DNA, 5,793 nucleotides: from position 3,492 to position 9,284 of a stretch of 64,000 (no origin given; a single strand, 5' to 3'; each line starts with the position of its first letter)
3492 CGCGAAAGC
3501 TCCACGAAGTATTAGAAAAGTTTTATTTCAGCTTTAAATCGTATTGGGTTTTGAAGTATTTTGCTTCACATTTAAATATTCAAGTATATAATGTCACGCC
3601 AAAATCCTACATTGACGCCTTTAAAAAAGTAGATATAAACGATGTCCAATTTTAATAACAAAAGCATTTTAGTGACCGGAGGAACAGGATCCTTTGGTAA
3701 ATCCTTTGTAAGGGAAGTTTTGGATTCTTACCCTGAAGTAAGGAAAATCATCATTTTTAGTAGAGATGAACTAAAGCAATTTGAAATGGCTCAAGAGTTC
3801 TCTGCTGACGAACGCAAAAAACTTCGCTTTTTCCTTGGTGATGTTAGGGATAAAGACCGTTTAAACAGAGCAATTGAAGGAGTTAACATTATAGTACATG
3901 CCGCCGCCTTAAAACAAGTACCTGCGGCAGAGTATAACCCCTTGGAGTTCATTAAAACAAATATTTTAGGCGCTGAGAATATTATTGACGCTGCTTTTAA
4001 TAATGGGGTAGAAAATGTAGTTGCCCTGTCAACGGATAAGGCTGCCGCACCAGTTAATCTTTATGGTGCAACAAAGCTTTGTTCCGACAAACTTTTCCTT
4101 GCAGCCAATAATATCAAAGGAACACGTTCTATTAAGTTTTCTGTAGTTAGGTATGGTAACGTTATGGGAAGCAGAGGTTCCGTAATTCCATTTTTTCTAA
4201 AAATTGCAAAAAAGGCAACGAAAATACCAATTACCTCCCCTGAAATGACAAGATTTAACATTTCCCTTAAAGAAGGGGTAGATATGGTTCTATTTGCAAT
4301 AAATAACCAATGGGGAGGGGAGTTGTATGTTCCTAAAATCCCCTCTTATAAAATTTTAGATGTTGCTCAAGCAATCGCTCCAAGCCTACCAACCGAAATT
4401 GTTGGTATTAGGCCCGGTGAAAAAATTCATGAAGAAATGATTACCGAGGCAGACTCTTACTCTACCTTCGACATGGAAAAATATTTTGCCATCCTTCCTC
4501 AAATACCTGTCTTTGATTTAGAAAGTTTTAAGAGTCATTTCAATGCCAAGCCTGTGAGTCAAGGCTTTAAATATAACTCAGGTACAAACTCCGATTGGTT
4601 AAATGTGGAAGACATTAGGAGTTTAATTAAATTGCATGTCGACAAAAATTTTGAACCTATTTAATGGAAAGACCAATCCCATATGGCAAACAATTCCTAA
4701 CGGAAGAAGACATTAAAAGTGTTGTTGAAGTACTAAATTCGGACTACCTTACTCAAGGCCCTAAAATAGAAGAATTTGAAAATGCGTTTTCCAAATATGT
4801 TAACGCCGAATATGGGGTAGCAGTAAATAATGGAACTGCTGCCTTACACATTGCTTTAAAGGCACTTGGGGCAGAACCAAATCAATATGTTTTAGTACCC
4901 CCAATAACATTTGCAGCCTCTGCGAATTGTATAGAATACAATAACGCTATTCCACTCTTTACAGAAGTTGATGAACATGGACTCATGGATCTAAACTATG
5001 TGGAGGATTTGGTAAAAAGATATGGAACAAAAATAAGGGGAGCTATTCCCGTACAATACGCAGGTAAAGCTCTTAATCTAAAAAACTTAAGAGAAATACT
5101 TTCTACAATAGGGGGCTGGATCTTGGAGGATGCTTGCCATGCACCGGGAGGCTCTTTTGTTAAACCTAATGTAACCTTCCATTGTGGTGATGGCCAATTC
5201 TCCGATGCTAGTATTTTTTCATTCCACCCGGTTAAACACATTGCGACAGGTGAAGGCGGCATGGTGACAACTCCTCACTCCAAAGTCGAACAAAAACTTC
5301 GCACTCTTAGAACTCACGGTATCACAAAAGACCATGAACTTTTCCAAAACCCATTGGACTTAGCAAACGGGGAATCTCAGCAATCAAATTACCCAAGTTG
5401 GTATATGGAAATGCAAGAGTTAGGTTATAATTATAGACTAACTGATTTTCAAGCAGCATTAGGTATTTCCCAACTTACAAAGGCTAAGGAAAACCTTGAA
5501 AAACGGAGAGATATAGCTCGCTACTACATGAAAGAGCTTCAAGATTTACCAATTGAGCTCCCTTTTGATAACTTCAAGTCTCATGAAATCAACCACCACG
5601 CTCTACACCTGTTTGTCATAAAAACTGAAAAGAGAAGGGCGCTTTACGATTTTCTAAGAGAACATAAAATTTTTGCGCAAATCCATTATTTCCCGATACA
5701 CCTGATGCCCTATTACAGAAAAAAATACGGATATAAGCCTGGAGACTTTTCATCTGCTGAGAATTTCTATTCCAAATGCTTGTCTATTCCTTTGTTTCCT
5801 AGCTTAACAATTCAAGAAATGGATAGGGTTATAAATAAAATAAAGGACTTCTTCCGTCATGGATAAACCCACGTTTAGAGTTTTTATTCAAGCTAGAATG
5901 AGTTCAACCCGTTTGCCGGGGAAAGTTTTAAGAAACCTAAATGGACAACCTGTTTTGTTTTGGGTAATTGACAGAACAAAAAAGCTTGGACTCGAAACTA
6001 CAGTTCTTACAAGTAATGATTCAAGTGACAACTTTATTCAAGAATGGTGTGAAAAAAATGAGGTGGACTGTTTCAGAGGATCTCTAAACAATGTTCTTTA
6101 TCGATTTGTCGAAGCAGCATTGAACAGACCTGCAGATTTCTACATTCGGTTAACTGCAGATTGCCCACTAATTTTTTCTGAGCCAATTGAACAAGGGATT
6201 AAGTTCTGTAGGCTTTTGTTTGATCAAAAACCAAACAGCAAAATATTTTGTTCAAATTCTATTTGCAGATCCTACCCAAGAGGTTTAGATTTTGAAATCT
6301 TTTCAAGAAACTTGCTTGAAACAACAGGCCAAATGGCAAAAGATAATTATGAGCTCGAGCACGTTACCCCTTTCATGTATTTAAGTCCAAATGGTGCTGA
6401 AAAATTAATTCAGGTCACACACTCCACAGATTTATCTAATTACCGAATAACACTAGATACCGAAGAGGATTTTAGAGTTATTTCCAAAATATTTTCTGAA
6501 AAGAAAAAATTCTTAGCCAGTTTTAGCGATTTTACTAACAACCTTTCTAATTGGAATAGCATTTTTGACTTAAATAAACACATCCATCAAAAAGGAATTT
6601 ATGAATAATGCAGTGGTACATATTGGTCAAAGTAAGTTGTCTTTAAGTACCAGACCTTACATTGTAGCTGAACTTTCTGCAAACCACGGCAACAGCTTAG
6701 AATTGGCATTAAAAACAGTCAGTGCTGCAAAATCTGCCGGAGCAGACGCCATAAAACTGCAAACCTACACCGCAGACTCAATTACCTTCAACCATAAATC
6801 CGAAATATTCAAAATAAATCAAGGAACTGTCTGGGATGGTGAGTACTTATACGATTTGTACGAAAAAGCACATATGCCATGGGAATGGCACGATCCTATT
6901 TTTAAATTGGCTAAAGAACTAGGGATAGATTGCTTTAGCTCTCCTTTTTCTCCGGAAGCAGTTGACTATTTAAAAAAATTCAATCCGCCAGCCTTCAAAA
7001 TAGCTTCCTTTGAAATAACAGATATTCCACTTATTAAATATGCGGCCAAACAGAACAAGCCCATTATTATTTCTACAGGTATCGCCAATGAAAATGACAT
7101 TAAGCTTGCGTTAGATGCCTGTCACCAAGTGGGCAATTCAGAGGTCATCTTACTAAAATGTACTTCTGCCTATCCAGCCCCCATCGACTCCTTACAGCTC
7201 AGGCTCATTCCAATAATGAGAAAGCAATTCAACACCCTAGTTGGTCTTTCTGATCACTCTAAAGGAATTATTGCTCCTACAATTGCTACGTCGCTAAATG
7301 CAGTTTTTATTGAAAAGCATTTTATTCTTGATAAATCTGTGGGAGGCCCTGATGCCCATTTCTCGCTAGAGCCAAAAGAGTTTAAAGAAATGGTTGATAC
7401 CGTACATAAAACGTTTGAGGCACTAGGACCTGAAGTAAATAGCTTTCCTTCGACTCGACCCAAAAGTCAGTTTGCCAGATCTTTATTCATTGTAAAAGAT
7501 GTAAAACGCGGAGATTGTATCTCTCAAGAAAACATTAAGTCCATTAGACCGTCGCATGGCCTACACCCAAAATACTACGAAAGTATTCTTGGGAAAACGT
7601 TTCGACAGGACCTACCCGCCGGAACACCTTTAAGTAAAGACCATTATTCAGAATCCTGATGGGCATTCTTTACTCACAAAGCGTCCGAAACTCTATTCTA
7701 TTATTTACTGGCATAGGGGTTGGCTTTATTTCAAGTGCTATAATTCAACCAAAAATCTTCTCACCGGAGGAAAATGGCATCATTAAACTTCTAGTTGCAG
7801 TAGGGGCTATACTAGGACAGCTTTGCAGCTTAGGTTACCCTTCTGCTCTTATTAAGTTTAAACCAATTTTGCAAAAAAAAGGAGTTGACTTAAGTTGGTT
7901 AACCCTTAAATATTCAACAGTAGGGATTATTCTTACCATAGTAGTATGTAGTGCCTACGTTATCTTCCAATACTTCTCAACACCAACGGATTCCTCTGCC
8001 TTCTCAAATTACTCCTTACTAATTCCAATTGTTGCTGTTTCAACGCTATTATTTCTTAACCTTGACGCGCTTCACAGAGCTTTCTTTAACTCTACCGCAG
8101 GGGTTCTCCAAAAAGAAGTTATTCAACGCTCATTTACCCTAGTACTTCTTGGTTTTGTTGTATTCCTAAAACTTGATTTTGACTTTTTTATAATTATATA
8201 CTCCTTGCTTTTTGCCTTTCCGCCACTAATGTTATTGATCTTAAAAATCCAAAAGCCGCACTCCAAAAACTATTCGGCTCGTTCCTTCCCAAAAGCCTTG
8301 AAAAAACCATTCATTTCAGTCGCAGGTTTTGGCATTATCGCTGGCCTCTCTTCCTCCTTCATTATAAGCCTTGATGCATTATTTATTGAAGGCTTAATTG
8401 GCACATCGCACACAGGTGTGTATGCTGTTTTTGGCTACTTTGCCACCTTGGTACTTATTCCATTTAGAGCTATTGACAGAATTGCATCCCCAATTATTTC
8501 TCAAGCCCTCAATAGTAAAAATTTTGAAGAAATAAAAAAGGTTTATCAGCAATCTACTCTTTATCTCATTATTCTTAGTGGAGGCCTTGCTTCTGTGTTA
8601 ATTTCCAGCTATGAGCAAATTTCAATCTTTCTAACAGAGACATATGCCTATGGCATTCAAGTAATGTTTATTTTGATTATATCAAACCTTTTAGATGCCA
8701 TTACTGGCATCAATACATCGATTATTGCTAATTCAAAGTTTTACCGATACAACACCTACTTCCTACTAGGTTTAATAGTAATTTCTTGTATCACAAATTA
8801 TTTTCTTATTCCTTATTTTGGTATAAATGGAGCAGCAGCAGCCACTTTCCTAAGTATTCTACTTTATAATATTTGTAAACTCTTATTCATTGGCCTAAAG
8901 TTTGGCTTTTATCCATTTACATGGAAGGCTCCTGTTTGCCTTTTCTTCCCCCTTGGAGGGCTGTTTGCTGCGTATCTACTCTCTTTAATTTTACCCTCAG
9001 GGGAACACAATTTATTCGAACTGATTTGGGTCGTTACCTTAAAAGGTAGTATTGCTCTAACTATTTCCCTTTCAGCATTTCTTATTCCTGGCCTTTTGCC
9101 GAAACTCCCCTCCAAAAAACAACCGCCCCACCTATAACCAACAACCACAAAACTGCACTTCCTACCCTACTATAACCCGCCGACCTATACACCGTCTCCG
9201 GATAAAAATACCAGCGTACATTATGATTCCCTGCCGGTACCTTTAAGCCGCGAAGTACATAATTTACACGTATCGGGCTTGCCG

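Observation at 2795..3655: Maf/DUF115-like gene as the only candidate transferase in a pseudaminic-acid cluster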

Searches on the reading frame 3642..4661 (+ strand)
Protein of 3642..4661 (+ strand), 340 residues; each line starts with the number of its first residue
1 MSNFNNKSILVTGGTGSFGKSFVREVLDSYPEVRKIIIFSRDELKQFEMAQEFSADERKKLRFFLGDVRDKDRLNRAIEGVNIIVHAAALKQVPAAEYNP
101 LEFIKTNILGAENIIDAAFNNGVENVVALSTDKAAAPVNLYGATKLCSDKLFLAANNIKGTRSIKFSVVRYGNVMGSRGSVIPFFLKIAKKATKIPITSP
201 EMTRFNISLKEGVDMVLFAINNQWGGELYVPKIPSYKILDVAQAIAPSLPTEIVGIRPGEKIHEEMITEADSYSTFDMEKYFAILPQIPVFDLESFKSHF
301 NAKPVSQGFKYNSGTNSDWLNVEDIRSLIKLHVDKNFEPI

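Call 5: search_protein_families(library=pfam, proteins=[window:3642-4661:+], max_evalue=0.01)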
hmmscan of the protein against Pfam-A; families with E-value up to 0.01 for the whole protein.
window:3642-4661:+ (340 aa): 10 families
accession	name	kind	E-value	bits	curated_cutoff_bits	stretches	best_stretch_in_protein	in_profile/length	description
PF02719.21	Polysacc_synt_2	-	9.1e-101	337.3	20.2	1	9-284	1-291/293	Polysaccharide biosynthesis protein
PF01370.27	Epimerase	-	6.9e-24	85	20.9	1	9-222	1-227/240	NAD dependent epimerase/dehydratase family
PF01073.25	3Beta_HSD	-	7.8e-19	68.2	22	1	10-137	1-122/280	3-beta hydroxysteroid dehydrogenase/isomerase family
PF16363.11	GDP_Man_Dehyd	-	8e-16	58.8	27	1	10-132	1-130/332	GDP-mannose 4,6 dehydratase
PF07993.18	NAD_binding_4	-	5.2e-10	39.3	20.1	1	11-133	1-138/258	Male sterility protein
PF04321.23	RmlD_sub_bind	-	5.5e-09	35.9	27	1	9-191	3-169/287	RmlD substrate binding domain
PF05368.20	NmrA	-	1.1e-08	35.4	27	1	6-127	2-103/298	NmrA-like family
PF13460.12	NAD_binding_10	-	3.1e-08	34.1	27.2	1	13-135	1-102/184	NAD(P)H-binding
PF00106.31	adh_short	-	3.5e-06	27.1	26.6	1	7-174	1-182/195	short chain dehydrogenase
PF08659.16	KR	-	4.6e-05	23.8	22.6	1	9-88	3-89/180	KR domain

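Call 6: search_protein_families(library=ncbifam, proteins=[window:3642-4661:+], max_evalue=0.01)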
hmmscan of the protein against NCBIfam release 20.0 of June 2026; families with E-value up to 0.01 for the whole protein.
window:3642-4661:+ (340 aa): 40 families (the best 25 are shown)
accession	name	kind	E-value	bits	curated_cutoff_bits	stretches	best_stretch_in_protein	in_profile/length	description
TIGR03589.1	PseB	equivalog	6.9e-155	514.9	407.75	1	4-328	2-323/324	UDP-N-acetylglucosamine 4,6-dehydratase (inverting)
TIGR04130.1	FnlA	equivalog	5.6e-77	258.9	730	1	4-330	2-327/337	UDP-N-acetylglucosamine 4,6-dehydratase/5-epimerase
TIGR04180.1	EDH_00030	hypoth_equivalog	5.4e-20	71.7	475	1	9-134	1-124/297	NAD-dependent 4,6-dehydratase LegB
TIGR01179.1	galE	equivalog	4.7e-15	55.2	262.3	1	9-178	2-180/332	UDP-glucose 4-epimerase GalE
TIGR01181.1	dTDP_gluc_dehyt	equivalog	8e-15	54.7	365.1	1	9-134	2-128/321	dTDP-glucose 4,6-dehydratase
TIGR03466.1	HpnA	hypoth_equivalog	2.5e-13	49.6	367.65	1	8-132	2-114/327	hopanoid-associated sugar epimerase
TIGR02622.1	CDP_4_6_dhtase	equivalog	8.1e-13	48.2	278.45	1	4-134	2-132/352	CDP-glucose 4,6-dehydratase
NF041293.1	G6PDh_Azf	equivalog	8.7e-12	45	400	1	6-135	2-119/252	NAD-dependent glucose-6-phosphate dehydrogenase Azf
NF042422.1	oxyalk_red_OleD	equivalog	1e-09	38.2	580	1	9-132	3-111/329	2-alkyl-3-oxoalkanoate reductase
NF052578.1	StrlDmthSdmBMthl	equivalog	1.5e-08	34.8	600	1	9-134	3-116/328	sterol demethylase protein SdmB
NF042423.1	oxyalk_red_Shew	equivalog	1.6e-08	34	580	1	7-132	9-119/331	2-alkyl-3-oxoalkanoate reductase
TIGR02197.1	heptose_epim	equivalog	4e-08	32.8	274.6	1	9-178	1-174/316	ADP-glyceromanno-heptose 6-epimerase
TIGR01214.1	rmlD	equivalog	4.1e-08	32.7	224.05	1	9-191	2-169/285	dTDP-4-dehydrorhamnose reductase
NF007956.0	PRK10675.1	subfamily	3.6e-07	29.6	394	1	9-130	3-123/338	UDP-glucose 4-epimerase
NF007490.0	PRK10084.1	subfamily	4.8e-06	25.8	649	1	9-120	3-113/361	dTDP-glucose 4,6-dehydratase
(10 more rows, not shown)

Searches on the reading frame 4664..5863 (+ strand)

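Call 5: search_protein_families(library=pfam, proteins=[window:4664-5863:+], max_evalue=0.01)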
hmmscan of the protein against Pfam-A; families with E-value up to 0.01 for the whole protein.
window:4664-5863:+ (400 aa): 3 families
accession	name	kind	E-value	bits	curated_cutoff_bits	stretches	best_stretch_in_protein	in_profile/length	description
PF01041.23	DegT_DnrJ_EryC1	-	9e-99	331.5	19.8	1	13-393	4-359/360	DegT/DnrJ/EryC1/StrS aminotransferase family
PF01212.27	Beta_elim_lyase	-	9.2e-06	25.6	27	1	31-145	30-154/288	Beta-eliminating lyase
PF00155.27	Aminotran_1_2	-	1.8e-05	24.5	19.7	1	35-145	44-171/361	Aminotransferase class I and II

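Call 6: search_protein_families(library=ncbifam, proteins=[window:4664-5863:+], max_evalue=0.01)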
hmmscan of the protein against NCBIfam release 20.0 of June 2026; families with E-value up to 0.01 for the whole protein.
window:4664-5863:+ (400 aa): 7 families
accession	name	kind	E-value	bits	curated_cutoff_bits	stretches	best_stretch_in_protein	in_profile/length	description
TIGR03588.1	PseC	equivalog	6.5e-123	410.4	423.5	1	5-396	2-379/380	UDP-4-amino-4,6-dideoxy-N-acetyl-beta-L-altrosamine transaminase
NF008658.2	PRK11658.1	equivalog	5.7e-66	222.7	631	1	4-396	4-376/379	UDP-4-amino-4-deoxy-L-arabinose aminotransferase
TIGR04181.1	NHT_00031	hypoth_equivalog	2.7e-56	191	420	2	12-223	8-228/359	LegC family aminotransferase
NF008687.0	PRK11706.1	equivalog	9.9e-42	143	375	1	5-397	2-374/375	dTDP-4-amino-4,6-dideoxygalactose transaminase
NF011936.0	PRK15407.1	equivalog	1.2e-37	129.6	423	1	3-398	35-437/440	lipopolysaccharide biosynthesis protein RfbH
TIGR04427.1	PLP_DesI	equivalog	4e-35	121.7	650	2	22-226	40-235/390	dTDP-4-dehydro-6-deoxyglucose aminotransferase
TIGR02379.1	ECA_wecE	subfamily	6.6e-28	97.5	434.85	1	5-397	2-375/376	dTDP-4-amino-4,6-dideoxy-D-glucose transaminase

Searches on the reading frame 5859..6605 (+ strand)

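Call 5: search_protein_families(library=pfam, proteins=[window:5859-6605:+], max_evalue=0.01)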
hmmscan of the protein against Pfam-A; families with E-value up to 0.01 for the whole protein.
window:5859-6605:+ (249 aa): 2 families
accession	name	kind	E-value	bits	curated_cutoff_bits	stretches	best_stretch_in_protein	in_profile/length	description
PF02348.25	CTP_transf_3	-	9.3e-23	81.6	22.6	1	9-185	3-174/217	Cytidylyltransferase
PF12804.13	NTP_transf_3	-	0.0069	17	27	1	21-111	15-105/160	MobA-like NTP transferase domain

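Call 6: search_protein_families(library=ncbifam, proteins=[window:5859-6605:+], max_evalue=0.01)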
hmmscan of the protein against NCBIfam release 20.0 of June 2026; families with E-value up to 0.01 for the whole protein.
window:5859-6605:+ (249 aa): 7 families
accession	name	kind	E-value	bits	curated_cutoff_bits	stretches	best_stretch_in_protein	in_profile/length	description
NF009905.0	PRK13368.1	subfamily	2.1e-12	46.9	255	1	7-118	4-115/243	3-deoxy-manno-octulosonate cytidylyltransferase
NF003952.0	PRK05450.1-5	subfamily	6.8e-12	45.1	193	1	8-117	5-116/250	3-deoxy-manno-octulosonate cytidylyltransferase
NF003948.0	PRK05450.1-1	equivalog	8.8e-08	31.6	281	1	6-55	6-55/248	3-deoxy-manno-octulosonate cytidylyltransferase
TIGR00466.1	kdsB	equivalog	2.6e-07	30.3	155.2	1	6-56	3-53/241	3-deoxy-manno-octulosonate cytidylyltransferase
TIGR03584.1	PseF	equivalog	0.00029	20.5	205.7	1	9-56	3-50/222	pseudaminic acid cytidylyltransferase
NF003950.0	PRK05450.1-3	subfamily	0.00039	19.8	234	1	8-115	5-115/248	3-deoxy-manno-octulosonate cytidylyltransferase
TIGR01173.1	glmU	equivalog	0.0079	15.1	366.85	0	13-111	13-111/452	bifunctional UDP-N-acetylglucosamine diphosphorylase/glucosamine-1-phosphate N-acetyltransferase GlmU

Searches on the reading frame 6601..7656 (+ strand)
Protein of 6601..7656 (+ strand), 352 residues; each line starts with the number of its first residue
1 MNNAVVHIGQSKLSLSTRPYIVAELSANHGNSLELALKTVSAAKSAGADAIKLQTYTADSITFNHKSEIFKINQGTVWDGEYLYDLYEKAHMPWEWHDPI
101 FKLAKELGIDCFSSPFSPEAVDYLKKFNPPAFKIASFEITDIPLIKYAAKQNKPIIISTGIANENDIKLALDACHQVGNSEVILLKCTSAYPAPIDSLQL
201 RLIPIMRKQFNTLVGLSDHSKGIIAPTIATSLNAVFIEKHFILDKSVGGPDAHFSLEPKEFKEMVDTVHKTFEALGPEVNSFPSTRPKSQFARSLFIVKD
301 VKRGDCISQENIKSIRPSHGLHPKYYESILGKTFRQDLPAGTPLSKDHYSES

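Call 5: search_protein_families(library=pfam, proteins=[window:6601-7656:+], max_evalue=0.01)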
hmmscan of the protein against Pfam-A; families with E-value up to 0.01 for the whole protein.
window:6601-7656:+ (352 aa): 2 families
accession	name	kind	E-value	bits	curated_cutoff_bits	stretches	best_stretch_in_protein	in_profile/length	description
PF03102.20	NeuB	-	1.5e-84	283.7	22.1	1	40-278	2-239/241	NeuB family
PF08666.17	SAF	-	2e-11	44.7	21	1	293-348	2-61/63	SAF domain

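Call 6: search_protein_families(library=ncbifam, proteins=[window:6601-7656:+], max_evalue=0.01)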
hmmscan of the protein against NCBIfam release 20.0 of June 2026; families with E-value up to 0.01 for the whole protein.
window:6601-7656:+ (352 aa): 2 families
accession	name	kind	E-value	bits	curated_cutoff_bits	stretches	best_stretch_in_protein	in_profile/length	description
TIGR03586.1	PseI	equivalog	6.7e-141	469.2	340.25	1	19-344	2-327/327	pseudaminic acid synthase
TIGR03569.1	NeuB_NnaB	equivalog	1.3e-81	274.2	399.65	1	20-342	2-327/329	N-acetylneuraminate synthase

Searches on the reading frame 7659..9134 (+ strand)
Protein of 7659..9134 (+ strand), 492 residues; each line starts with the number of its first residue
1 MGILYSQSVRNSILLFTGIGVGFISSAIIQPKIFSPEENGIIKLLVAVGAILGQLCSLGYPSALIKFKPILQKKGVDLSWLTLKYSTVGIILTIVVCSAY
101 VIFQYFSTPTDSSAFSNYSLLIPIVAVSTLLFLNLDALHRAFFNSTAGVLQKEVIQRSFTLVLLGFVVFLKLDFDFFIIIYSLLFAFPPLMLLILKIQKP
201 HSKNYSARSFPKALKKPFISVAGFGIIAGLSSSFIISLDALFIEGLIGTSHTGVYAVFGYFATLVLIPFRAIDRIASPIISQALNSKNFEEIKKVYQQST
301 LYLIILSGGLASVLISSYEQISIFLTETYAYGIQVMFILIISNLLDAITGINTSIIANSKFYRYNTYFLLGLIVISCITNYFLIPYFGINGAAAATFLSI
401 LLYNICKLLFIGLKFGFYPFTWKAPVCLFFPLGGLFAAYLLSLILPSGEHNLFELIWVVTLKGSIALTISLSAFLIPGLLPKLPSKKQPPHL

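Call 5: search_protein_families(library=pfam, proteins=[window:7659-9134:+], max_evalue=0.01)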
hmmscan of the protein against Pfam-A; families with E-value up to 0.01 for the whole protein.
window:7659-9134:+ (492 aa): 2 families
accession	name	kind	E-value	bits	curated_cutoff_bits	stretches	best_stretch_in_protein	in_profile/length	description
PF01943.22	Polysacc_synt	-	1.7e-06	28.2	28.2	1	10-266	3-255/274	Polysaccharide biosynthesis protein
PF01554.23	MatE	-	2.7e-05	24.3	24.9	1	230-381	7-160/161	MatE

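Call 6: search_protein_families(library=ncbifam, proteins=[window:7659-9134:+], max_evalue=0.01)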
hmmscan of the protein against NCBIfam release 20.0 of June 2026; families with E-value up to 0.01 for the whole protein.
window:7659-9134:+ (492 aa): 0 families
